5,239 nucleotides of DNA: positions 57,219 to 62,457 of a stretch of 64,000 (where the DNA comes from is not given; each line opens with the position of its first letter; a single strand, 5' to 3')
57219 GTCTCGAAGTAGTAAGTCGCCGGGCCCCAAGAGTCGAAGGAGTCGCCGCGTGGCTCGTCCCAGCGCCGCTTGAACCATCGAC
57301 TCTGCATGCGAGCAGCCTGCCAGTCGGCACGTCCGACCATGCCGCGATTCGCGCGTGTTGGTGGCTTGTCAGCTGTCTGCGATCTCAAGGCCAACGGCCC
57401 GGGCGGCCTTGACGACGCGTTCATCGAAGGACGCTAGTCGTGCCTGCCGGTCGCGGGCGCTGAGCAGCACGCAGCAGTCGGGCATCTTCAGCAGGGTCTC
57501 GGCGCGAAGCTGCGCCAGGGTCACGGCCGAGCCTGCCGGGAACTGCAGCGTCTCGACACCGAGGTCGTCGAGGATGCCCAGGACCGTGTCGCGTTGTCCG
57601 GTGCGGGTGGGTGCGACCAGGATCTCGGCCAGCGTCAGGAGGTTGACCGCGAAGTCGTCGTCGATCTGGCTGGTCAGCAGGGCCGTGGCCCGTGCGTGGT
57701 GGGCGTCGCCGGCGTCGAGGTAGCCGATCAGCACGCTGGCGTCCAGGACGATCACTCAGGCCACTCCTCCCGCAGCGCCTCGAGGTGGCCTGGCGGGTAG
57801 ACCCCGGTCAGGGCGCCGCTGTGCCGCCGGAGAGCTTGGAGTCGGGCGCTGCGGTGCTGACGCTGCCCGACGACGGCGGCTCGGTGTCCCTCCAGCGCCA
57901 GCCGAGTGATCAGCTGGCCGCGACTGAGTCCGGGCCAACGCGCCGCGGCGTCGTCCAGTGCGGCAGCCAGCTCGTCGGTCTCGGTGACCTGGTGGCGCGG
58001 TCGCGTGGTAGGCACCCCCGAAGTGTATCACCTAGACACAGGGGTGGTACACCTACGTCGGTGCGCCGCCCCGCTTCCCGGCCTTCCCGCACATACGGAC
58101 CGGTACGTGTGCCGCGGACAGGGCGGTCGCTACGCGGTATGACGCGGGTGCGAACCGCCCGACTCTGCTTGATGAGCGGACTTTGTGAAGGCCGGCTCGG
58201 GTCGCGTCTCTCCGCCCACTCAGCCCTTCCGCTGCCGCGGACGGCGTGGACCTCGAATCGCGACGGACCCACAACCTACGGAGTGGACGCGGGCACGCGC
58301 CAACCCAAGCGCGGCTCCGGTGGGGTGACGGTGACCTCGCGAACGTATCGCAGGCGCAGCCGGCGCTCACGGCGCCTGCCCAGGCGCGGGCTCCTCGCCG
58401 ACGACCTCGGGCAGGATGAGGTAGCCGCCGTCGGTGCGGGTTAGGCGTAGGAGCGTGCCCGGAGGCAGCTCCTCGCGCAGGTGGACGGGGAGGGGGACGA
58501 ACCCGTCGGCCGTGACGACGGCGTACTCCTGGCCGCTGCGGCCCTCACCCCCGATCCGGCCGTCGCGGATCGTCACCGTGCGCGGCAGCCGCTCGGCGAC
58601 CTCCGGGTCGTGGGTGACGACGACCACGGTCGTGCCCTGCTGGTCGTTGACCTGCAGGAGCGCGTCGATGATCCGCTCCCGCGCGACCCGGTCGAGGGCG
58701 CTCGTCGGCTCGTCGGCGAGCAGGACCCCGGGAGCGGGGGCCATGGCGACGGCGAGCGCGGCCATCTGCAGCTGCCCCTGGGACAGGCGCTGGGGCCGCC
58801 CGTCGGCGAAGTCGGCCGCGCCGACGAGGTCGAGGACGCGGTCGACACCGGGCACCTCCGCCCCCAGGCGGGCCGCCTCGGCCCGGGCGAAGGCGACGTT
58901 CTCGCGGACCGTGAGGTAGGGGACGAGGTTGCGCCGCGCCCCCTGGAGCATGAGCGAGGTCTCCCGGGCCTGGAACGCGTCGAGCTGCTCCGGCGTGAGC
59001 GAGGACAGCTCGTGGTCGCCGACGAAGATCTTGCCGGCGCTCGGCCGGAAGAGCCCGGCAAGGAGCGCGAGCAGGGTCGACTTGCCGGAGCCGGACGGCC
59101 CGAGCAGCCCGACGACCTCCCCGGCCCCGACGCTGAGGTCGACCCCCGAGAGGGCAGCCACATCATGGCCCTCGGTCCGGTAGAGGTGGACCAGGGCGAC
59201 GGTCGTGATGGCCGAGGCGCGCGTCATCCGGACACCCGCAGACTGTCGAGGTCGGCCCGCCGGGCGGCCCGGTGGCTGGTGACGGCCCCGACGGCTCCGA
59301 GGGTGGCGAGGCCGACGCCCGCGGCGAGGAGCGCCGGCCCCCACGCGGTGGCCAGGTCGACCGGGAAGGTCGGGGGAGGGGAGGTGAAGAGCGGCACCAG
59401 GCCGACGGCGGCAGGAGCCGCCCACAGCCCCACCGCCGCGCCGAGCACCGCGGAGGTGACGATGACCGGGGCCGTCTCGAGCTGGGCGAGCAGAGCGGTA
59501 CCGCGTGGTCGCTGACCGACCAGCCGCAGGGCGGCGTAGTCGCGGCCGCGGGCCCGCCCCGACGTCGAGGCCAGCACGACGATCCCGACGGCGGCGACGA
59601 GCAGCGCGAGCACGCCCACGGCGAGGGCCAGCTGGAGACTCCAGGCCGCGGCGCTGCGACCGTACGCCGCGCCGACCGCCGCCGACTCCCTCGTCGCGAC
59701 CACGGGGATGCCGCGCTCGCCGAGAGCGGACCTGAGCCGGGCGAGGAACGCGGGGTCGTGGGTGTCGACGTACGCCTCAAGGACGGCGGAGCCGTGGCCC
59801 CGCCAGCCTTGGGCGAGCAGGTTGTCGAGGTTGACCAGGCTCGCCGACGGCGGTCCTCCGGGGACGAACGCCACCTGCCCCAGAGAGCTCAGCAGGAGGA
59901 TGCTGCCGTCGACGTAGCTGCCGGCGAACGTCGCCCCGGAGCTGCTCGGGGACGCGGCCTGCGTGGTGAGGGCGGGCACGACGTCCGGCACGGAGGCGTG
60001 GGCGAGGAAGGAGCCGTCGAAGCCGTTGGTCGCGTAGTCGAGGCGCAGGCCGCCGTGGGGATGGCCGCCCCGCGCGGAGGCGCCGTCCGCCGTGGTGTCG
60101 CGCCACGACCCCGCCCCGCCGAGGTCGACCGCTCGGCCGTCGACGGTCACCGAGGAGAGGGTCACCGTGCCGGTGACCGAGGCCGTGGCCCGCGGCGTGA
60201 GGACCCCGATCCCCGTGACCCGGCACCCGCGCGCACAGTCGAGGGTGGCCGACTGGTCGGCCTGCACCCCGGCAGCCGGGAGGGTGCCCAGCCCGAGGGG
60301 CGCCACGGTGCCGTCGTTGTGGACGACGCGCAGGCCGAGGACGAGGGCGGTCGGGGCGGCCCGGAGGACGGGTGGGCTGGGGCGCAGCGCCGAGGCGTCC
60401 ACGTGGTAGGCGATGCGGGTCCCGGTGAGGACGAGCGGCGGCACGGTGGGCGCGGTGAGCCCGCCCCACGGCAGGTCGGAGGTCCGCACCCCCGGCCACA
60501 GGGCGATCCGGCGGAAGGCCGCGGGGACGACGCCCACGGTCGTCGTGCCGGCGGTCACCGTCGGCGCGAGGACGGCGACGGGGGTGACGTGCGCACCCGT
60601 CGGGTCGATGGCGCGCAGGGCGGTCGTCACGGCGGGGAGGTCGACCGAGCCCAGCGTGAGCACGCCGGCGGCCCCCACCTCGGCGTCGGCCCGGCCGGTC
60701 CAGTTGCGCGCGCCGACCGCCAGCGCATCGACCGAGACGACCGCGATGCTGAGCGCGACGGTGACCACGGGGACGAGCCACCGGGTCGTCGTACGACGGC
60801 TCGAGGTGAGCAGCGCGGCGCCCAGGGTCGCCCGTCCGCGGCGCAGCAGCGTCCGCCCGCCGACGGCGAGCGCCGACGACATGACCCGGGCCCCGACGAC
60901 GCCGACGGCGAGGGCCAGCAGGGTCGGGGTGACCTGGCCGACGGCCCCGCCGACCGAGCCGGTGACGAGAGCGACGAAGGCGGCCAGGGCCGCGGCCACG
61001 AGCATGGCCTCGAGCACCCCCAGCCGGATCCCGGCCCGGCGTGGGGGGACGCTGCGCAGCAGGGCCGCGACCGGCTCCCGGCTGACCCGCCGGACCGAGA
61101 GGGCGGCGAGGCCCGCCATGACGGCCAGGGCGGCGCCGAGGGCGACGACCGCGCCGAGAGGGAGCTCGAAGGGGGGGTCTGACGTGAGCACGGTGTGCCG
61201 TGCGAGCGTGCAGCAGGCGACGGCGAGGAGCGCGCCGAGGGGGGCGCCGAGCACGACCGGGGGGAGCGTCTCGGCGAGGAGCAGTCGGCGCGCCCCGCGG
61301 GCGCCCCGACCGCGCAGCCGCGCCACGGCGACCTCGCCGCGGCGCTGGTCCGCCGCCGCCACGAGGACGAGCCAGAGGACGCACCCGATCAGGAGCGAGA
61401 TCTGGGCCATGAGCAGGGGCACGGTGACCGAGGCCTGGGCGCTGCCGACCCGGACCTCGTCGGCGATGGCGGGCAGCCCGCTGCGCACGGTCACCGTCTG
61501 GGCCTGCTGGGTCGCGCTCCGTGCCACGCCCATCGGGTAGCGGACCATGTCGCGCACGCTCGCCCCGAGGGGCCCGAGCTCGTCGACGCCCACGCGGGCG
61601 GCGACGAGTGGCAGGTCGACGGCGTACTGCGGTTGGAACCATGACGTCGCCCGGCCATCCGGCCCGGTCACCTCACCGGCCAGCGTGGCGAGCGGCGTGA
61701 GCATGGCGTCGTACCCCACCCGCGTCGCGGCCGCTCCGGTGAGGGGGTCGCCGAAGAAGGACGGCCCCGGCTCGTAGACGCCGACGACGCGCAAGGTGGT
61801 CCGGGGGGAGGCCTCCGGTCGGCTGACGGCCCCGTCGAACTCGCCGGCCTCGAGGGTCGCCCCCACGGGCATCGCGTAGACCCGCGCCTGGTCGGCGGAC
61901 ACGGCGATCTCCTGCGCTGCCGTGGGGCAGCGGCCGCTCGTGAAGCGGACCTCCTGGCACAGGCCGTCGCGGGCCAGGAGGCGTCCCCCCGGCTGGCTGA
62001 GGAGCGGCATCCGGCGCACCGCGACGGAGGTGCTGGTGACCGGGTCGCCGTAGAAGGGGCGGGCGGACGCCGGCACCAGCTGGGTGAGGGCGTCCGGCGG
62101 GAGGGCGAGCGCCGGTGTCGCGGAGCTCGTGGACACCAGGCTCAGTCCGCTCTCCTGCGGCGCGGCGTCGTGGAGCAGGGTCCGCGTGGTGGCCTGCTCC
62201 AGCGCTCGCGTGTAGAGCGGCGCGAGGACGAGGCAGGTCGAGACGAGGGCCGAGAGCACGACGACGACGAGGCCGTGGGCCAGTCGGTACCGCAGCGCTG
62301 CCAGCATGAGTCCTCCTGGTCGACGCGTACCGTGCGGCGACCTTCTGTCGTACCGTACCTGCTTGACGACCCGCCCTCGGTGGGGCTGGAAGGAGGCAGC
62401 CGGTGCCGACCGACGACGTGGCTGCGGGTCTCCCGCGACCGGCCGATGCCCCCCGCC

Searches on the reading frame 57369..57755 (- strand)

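Call 24: search_protein_families(library=pfam, proteins=[window:57369-57755:-], max_evalue=0.00001)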
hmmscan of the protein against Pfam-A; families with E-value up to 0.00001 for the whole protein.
window:57369-57755:- (128 aa): 1 family
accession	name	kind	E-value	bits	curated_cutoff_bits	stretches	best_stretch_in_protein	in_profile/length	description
PF01850.27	PIN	-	2.3e-12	48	23.6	1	2-118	1-118/120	PIN domain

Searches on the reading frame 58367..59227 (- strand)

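Call 24: search_protein_families(library=pfam, proteins=[window:58367-59227:-], max_evalue=0.00001)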
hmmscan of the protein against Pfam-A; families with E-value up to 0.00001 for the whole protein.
window:58367-59227:- (286 aa): 2 families
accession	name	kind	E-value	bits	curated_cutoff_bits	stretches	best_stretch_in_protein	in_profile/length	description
PF00005.33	ABC_tran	-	1.5e-27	97.3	25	1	26-176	1-137/137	ABC transporter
PF13304.12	AAA_21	-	1.2e-13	52.2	27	1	145-210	235-302/304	AAA domain, putative AbiEii toxin, Type IV TA system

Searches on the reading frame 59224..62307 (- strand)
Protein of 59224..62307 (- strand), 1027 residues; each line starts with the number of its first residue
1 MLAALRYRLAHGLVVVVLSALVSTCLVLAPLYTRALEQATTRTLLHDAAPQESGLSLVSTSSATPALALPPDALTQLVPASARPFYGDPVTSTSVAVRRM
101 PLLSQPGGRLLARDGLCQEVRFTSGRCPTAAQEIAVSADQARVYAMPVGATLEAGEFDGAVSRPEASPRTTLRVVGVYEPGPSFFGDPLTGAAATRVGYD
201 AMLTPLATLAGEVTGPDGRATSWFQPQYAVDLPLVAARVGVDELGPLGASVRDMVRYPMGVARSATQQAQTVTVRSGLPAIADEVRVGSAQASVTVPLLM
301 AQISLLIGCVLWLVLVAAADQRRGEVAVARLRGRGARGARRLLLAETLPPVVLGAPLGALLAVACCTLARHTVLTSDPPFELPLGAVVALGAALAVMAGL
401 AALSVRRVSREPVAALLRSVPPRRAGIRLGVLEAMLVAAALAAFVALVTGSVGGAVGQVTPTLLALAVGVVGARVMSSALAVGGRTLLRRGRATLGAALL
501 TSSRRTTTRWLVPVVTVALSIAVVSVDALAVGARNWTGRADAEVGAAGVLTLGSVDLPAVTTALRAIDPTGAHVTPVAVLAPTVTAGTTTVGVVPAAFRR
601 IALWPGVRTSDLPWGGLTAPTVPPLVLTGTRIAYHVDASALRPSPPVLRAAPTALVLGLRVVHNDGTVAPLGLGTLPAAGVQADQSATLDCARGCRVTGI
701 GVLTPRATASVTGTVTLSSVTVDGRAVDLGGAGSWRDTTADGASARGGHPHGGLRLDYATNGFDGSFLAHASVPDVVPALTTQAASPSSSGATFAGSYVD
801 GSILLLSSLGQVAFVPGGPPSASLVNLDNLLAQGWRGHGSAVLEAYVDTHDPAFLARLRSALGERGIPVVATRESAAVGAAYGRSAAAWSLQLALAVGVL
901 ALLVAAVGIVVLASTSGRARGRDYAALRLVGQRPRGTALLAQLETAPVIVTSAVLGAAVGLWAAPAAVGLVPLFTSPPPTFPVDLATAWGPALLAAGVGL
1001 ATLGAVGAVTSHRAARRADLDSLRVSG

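Call 24: search_protein_families(library=pfam, proteins=[window:59224-62307:-], max_evalue=0.00001)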
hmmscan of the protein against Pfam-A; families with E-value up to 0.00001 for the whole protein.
window:59224-62307:- (1027 aa): 1 family
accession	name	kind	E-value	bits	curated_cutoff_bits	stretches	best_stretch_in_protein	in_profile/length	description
PF02687.27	FtsX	-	6.7e-15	55.6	25.5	2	896-1015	2-116/120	FtsX-like permease C-terminal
